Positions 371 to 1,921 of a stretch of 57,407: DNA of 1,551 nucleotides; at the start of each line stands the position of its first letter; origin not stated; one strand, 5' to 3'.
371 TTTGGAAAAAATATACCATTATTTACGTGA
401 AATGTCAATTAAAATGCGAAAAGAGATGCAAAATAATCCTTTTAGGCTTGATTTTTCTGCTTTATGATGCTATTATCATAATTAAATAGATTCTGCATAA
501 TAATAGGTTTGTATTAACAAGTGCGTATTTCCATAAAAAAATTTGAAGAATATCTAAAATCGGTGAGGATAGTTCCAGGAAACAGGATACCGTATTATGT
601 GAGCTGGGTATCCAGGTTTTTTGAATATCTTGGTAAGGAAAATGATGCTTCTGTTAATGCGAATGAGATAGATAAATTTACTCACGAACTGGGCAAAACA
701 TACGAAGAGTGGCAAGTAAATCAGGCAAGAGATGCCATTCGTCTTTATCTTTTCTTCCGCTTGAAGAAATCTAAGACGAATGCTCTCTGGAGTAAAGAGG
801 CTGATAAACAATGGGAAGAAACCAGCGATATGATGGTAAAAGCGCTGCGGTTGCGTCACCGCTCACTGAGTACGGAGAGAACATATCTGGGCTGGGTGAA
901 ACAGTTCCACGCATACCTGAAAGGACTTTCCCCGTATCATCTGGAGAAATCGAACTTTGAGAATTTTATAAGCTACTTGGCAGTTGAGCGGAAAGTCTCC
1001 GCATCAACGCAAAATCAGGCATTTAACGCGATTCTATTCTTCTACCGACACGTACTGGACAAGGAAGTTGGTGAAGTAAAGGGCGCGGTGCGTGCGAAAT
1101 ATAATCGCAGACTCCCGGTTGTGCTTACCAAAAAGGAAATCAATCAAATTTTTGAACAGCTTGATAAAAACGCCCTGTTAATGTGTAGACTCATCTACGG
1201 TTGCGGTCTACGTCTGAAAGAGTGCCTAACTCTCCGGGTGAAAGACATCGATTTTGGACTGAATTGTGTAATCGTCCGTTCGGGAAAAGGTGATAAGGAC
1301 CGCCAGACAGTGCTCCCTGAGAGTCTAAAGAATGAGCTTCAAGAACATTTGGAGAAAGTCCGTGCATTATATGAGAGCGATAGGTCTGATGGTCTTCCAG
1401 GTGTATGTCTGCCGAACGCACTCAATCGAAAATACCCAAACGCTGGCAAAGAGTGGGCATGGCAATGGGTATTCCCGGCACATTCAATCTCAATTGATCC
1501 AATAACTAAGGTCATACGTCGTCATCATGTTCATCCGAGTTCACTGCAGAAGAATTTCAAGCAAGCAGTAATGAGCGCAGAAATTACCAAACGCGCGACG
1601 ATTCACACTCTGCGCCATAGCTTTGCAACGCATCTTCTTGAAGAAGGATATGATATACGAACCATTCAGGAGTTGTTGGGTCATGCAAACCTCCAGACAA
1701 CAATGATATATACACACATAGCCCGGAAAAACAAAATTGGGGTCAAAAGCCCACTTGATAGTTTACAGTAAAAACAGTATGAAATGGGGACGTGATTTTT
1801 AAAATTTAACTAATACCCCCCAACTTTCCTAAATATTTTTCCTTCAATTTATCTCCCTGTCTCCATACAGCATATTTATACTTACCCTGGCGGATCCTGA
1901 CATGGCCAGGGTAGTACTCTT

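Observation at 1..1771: Integron platform at the left edge: an intact IntI divergent from a promoter-proximal TIR-domain gene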

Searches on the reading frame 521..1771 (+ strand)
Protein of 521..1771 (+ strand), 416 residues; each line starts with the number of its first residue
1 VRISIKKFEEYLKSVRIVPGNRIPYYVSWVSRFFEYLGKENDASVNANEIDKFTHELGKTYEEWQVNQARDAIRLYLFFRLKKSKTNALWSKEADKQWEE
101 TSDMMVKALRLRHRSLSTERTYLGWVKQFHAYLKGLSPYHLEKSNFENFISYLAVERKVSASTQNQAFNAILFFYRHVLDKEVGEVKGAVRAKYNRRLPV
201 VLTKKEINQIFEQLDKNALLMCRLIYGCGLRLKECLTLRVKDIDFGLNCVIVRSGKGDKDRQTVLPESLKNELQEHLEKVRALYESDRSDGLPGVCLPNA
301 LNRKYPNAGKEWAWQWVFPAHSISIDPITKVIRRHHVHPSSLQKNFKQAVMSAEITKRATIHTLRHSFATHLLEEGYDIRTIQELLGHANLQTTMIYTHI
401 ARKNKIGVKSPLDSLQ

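Call 4: search_protein_families(library=pfam, proteins=[window:521-1768:+], max_evalue=0.01)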
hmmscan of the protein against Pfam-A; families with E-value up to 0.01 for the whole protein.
window:521-1768:+ (416 aa): 4 families
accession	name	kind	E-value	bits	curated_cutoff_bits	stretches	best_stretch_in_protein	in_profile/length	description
PF00589.27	Phage_integrase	-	2e-38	132.3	27.1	1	201-402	2-170/172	Phage integrase family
PF13495.12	Phage_int_SAM_4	-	1.2e-26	93.4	27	2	105-184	5-84/85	Phage integrase, N-terminal SAM-like domain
PF02899.23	Phage_int_SAM_1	-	0.0024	18.5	22.3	0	112-176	12-77/83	Phage integrase, N-terminal SAM-like domain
PF13102.12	Phage_int_SAM_5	-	0.0047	17.7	22.3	0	114-178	17-82/98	Phage integrase SAM-like domain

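Call 5: search_protein_families(library=ncbifam, proteins=[window:521-1768:+], max_evalue=0.01)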
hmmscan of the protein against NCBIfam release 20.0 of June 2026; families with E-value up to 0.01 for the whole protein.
window:521-1768:+ (416 aa): 13 families
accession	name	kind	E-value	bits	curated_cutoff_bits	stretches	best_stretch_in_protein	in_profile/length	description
TIGR02249.1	integrase_gron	subfamily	8.7e-128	426.1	265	1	105-415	5-315/315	integron integrase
NF011946.0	PRK15417.1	equivalog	9.7e-104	347.2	435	1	104-415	19-330/337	integron integrase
NF040815.2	recomb_XerA_Arch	equivalog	1.2e-53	182.4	220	2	107-280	5-175/263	site-specific tyrosine recombinase/integron integrase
TIGR02225.1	recomb_XerD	equivalog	3.5e-45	154.6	329.6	2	339-403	213-277/290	site-specific tyrosine recombinase XerD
TIGR02224.1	recomb_XerC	equivalog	4.2e-45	154.4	335.15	2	336-403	213-280/295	tyrosine recombinase XerC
NF001399.0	PRK00283.1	subfamily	9.8e-41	139.9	279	1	103-403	14-286/300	tyrosine recombinase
NF002331.0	PRK01287.1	subfamily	5.7e-28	97.9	371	2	339-402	250-314/365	site-specific tyrosine recombinase XerC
NF003462.0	PRK05084.1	equivalog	1e-17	63.9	267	2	352-405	296-349/360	tyrosine recombinase XerS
NF007370.0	PRK09870.1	subfamily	2.1e-09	37.3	221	1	351-399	130-178/200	tyrosine-type DNA invertase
NF007371.0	PRK09871.1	subfamily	7.7e-08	32.1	222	1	347-399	121-173/198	tyrosine-type DNA invertase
NF002685.0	PRK02436.1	equivalog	3.2e-05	23.9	178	1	151-285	53-178/245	site-specific tyrosine recombinase XerD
NF040693.1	recomb_GmtY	equivalog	0.00048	19.5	340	1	359-400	391-432/441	gamma-mobile-trio recombinase GmtY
NF041502.1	integrase_1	equivalog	0.0007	18.4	350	1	334-401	287-361/484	site-specific integrase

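Call 6: find_encoding_contigs(protein=window:521-1771:+, flank=10000, max_places=10)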
Protein window:521-1771:+ (416 aa): no gene with exactly this product is on record in the collection.

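Call 10: find_homologous_proteins(query=window:521-1768:+, max_evalue=1e-20)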
Query window:521-1768:+ (416 aa): 8000 proteins with E <= 1e-20 among 8000 candidates; the best 120 are listed.
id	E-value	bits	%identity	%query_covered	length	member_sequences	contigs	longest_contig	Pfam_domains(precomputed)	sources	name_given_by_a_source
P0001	6.4e-281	949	100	100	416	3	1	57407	PF13495.13,PF00589.28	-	-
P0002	9.3e-202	688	72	99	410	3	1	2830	PF13495.13,PF00589.28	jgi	jgi:integron integrase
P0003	1.2e-195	668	73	95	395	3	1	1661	PF13495.13,PF00589.28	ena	-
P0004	9.4e-192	655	72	95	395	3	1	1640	PF13495.13,PF00589.28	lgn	-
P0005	1.2e-169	583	61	98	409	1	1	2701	PF13495.13,PF00589.28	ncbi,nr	ncbi:MAG: integron integrase [Thermodesulfobacteriota bacterium]|nr:integron integrase [Thermodesulf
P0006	2.3e-169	582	60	99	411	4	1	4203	PF13495.13,PF00589.28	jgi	jgi:integron integrase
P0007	1.0e-167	576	59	99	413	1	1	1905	PF13495.13,PF00589.28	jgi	jgi:integron integrase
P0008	2.6e-167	575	59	98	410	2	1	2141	PF13495.13,PF00589.28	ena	-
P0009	2.8e-167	575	59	98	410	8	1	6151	PF13495.13,PF00589.28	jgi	-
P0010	2.8e-167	575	59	99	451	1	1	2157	PF13495.13,PF00589.28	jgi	jgi:integron integrase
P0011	7.5e-167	573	60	98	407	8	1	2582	PF13495.13,PF00589.28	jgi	-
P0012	1.5e-166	572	61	97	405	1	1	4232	PF13495.13,PF00589.28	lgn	-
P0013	1.8e-166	572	59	98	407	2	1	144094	PF13495.13,PF00589.28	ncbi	ncbi:MAG: integron integrase [Thermodesulfobacteriota bacterium]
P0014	3.4e-166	571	59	98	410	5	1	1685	PF13495.13,PF00589.28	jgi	-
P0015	5.5e-166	571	58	98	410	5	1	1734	PF13495.13,PF00589.28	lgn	-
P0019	9.8e-165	566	58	98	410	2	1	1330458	PF13495.13,PF00589.28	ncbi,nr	ncbi:MAG: hypothetical protein SRB1_02685 [Desulfobacteraceae bacterium Eth-SRB1]|nr:MAG: hypothetic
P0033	3.1e-160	552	69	84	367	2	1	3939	PF13495.13,PF00589.28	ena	-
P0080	5.3e-153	528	57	98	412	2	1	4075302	PF13495.13,PF00589.28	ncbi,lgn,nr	ncbi:integron integrase [Candidatus Brocadia pituitae]|nr:integron integrase [Candidatus Brocadia pi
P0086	2.7e-152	525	54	99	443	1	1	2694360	PF13495.13,PF00589.28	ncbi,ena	-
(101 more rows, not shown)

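Call 11: find_encoding_contigs(protein=P0002, flank=10000, max_places=3)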
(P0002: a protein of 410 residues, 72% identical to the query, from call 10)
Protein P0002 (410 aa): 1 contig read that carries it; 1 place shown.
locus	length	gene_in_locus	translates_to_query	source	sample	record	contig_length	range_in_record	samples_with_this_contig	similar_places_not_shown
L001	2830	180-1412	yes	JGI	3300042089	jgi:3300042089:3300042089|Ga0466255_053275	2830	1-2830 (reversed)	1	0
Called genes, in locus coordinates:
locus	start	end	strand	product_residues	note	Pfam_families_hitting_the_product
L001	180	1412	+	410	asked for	PF13495:Phage_int_SAM_4, PF00589:Phage_integrase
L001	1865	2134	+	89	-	PF00312:Ribosomal_S15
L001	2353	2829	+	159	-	?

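Call 12: find_encoding_contigs(protein=P0033, flank=10000, max_places=3)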
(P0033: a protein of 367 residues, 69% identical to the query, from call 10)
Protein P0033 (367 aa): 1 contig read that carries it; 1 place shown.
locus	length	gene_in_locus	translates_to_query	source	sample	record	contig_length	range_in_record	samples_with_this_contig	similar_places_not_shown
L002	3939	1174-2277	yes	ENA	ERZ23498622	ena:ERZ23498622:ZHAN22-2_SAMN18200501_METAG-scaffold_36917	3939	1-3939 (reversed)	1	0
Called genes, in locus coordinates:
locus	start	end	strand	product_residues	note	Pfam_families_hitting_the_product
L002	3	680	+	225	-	?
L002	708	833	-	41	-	PF21742:DUF6868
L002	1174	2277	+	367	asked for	PF13495:Phage_int_SAM_4, PF00589:Phage_integrase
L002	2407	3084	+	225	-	PF00215:OMPdecase (faint), PF00834:Ribul_P_3_epim, PF00977:His_biosynth (faint), PF01729:QRPTase_C (faint)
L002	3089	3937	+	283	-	?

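Call 13: find_encoding_contigs(protein=P0013, flank=10000, max_places=3)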
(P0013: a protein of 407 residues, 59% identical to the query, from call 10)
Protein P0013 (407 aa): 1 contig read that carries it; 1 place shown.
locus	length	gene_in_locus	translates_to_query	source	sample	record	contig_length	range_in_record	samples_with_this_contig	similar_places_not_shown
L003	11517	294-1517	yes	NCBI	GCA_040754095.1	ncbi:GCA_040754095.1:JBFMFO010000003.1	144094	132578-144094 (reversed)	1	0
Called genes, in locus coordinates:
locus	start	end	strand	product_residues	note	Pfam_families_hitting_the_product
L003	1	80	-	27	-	?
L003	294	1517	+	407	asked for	PF13495:Phage_int_SAM_4, PF00589:Phage_integrase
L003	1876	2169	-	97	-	-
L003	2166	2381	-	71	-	PF09720:Unstab_antitox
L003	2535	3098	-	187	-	-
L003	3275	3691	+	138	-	PF09350:DJC28_CD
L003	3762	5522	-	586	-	PF00361:Proton_antipo_M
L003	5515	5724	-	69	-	-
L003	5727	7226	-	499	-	PF00361:Proton_antipo_M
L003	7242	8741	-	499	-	PF00361:Proton_antipo_M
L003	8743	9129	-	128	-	PF00420:Oxidored_q2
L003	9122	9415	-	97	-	PF20501:MbhE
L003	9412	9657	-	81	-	PF13244:MbhD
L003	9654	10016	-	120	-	PF03334:PhaG_MnhG_YufB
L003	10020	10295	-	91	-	PF04066:MrpF_PhaF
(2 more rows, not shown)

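Call 14: find_encoding_contigs(protein=P0080, flank=10000, max_places=2)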
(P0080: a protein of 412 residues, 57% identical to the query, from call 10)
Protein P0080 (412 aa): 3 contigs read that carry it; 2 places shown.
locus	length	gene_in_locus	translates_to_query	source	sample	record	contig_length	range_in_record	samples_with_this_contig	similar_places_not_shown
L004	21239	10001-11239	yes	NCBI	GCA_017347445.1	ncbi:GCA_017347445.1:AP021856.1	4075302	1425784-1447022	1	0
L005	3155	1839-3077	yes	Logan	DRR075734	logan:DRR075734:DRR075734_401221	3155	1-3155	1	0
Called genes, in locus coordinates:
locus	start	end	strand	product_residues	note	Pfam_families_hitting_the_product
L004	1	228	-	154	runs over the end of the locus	-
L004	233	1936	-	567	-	PF14522:Cytochrome_C7 (faint), PF13447:Multi-haem_cyto, PF22142:Hao_C (faint)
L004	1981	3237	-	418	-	PF01743:PolyA_pol, PF12627:PolyA_pol_RNAbd, PF01966:HD, PF13735:tRNA_NucTran2_2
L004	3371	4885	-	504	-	PF00478:IMPDH, PF00571:CBS, PF03060:NMO (weak), PF00977:His_biosynth (weak)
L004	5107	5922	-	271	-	PF02654:CobS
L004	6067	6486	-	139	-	PF11535:Calci_bind_CcbP (faint)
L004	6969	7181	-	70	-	-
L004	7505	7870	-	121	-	-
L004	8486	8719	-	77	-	-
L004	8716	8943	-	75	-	PF09720:Unstab_antitox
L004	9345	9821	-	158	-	-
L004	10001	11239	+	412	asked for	PF13495:Phage_int_SAM_4, PF00589:Phage_integrase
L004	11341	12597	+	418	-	PF01888:CbiD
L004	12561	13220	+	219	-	PF00590:TP_methylase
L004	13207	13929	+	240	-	PF00590:TP_methylase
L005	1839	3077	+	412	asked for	PF13495:Phage_int_SAM_4, PF00589:Phage_integrase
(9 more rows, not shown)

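Call 15: find_encoding_contigs(protein=P0019, flank=10000, max_places=2)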
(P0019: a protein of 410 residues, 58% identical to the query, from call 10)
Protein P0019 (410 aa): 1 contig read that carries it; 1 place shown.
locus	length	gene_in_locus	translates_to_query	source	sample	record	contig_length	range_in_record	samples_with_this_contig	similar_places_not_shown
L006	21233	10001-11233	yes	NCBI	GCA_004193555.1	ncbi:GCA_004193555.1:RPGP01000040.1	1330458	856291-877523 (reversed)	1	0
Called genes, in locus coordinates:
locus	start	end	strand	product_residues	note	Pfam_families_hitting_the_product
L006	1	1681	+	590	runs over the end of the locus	PF03235:GmrSD_N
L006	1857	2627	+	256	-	PF14022:DUF4238 (weak)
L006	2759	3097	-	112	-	-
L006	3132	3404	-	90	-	PF01797:Y1_Tnp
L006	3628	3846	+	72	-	PF02156:Glyco_hydro_26 (weak)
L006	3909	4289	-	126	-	-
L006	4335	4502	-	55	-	PF00665:rve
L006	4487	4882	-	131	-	-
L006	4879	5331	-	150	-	PF01527:HTH_Tnp_1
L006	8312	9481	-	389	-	PF14319:Zn_Tnp_IS91, PF04986:Y2_Tnp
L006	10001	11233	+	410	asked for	PF13495:Phage_int_SAM_4, PF00589:Phage_integrase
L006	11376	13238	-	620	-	PF02492:cobW, PF07683:CobW_C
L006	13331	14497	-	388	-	-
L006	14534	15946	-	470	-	-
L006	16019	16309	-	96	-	-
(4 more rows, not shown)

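Call 16: find_encoding_contigs(protein=P0086, flank=10000, max_places=2)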
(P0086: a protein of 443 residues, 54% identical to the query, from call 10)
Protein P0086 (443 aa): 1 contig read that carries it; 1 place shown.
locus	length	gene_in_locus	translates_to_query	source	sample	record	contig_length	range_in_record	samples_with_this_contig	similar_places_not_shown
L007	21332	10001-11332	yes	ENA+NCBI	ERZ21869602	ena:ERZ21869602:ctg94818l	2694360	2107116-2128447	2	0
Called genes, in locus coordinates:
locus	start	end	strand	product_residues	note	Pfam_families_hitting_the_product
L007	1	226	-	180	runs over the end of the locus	-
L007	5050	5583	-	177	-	PF12158:DUF3592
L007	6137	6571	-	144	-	PF27700:Uncharacterised_IM_YidI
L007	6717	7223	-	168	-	PF02163:Peptidase_M50 (weak), PF13398:Peptidase_M50B (weak)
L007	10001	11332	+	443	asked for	PF13495:Phage_int_SAM_4, PF00589:Phage_integrase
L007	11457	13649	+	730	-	PF00211:Guanylate_cyc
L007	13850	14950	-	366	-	PF00149:Metallophos, PF12850:Metallophos_2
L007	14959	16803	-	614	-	-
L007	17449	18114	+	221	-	-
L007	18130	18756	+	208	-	PF01066:CDP-OH_P_transf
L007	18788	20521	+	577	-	PF02739:5_3_exonuc_N, PF01367:5_3_exonuc, PF01612:DNA_pol_A_exo1, PF22619:DNA_polI_exo1 (weak), PF00476:DNA_pol_A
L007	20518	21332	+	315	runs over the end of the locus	PF00476:DNA_pol_A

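Call 39: find_related_loci(query=window:521-1768:+, collection=genome_contigs, flank=10000)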
Query window:521-1768:+ (416 aa) in genome_contigs; peptide patterns used: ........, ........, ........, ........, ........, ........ (x = any residue, [..] = any of these).
599 stretches matched a pattern (row limit reached: there are more); 559 encode a relative of the query (tblastn E <= 1e-3); the best 80 are kept; 80 distinct loci.
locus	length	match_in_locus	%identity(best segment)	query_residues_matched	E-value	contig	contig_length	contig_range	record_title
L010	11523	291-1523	72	4-414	0e+0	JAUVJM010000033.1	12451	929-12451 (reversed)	MAG: bacterium isolate CSMAG_454 CSMAG_454_k127_2111330_length_12451_cov_29.8842, whole genome shotgun sequence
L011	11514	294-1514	59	5-413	6e-173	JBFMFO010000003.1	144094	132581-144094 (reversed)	MAG: Thermodesulfobacteriota bacterium isolate MAG273 MAG273_3, whole genome shotgun sequence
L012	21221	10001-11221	57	5-411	2e-169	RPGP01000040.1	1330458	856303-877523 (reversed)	MAG: Desulfobacteraceae bacterium Eth-SRB1 Scaffold78_pilon, whole genome shotgun sequence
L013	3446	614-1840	57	5-413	5e-175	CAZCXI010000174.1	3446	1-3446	MAG TPA_asm: uncultured Desulfobacterales bacterium isolate SRP214966_co1_404 genome assembly, contig: NODE_55210_length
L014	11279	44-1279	57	3-414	7e-164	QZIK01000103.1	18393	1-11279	MAG: Desulfobacteraceae bacterium isolate SURF_67 Ga0104751_1004439, whole genome shotgun sequence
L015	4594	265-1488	56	5-413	6e-162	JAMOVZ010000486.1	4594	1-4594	MAG: Desulfobacterales bacterium isolate PIR-30_metabat2_scaf2bin.099 PIR-30_scaffold_9499_c1, whole genome shotgun sequ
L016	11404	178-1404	56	5-413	7e-158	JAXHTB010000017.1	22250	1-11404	MAG: Spirochaetota bacterium isolate MAG13_tar_biofilm MAG13_17, whole genome shotgun sequence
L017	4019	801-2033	57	3-414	3e-162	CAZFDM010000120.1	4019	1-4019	MAG TPA_asm: uncultured Syntrophaceae bacterium isolate SRP231805_co4_41 genome assembly, contig: k141_60067, whole geno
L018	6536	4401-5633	55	3-413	5e-156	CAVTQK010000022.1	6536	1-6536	MAG: uncultured delta proteobacterium isolate MFD00709.bin.1.229 genome assembly, contig: contig_35928, whole genome sho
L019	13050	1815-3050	55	3-413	1e-154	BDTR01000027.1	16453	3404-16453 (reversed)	Bacterium BMS3Bbin08 DNA, contig: NODE_39, whole genome shotgun sequence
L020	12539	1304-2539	54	3-414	7e-153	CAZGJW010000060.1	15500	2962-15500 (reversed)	MAG TPA_asm: uncultured Spirochaetota bacterium isolate binchicken_co89_639 genome assembly, contig: NODE_7076_length_15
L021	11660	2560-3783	54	5-413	2e-152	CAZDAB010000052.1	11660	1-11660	MAG TPA_asm: uncultured Desulfobacteraceae bacterium isolate binchicken_co89_303 genome assembly, contig: NODE_10952_len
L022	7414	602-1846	54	3-415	3e-152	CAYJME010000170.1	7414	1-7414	MAG TPA_asm: uncultured candidatus Brocadiaceae bacterium isolate ERP124720_co1_148 genome assembly, contig: NODE_11177_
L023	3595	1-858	76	130-415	6e-157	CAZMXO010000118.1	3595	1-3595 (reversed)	MAG TPA_asm: uncultured bacterium isolate binchicken_co181_177 genome assembly, contig: NODE_62139_length_3595_cov_13.93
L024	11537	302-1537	53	3-413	8e-151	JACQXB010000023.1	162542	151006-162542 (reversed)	MAG: Nitrospirae bacterium isolate NC_groundwater_1504_Pr4_B-0.1um_40_11 SR1-18-B1_scaffold_229887, whole genome shotgun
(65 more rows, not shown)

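Call 76: predict_structure(alignment_id=A7)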
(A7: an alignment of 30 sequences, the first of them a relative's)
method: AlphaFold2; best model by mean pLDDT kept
length: 416 residues; sequences in the alignment: 30
mean_pLDDT: 84.4   pTM: 0.65
mean pLDDT of the five models: 84.4, 82.1, 80.7, 78.7, 70.2
residues with pLDDT >= 90: 167; 70-90: 204; 50-70: 29; < 50: 16
segments of 3 or more residues with pLDDT < 50: 391-400
pLDDT, mean of each block of 10 residues (from residue 1): 76 86 92 90 82 90 86 89 61 86 92 84 93 87 89 88 90 92 75 73 94 94 95 92 90 69 90 94 90 79 78 91 80 88 94 92 91 82 74 42 63 80
secondary structure, 60 per line:
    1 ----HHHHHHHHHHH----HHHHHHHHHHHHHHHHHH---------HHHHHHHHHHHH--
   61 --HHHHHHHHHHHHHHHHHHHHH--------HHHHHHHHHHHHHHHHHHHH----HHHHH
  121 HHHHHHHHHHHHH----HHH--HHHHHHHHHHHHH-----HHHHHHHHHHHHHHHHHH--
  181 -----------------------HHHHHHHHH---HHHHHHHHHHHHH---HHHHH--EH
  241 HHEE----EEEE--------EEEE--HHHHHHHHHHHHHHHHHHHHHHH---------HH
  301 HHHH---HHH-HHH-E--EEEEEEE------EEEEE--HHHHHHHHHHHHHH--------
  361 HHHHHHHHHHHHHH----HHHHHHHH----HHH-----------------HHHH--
elements in order: H5-15 H20-37 H47-58 H63-83 H92-111 H116-133 H143-155 H161-178 H204-212 H216-228 H232-236 E249-252 E261-264 H267-289 H299-304 E319-325 E332-336 H339-352 H361-374 H379-386 H411-414
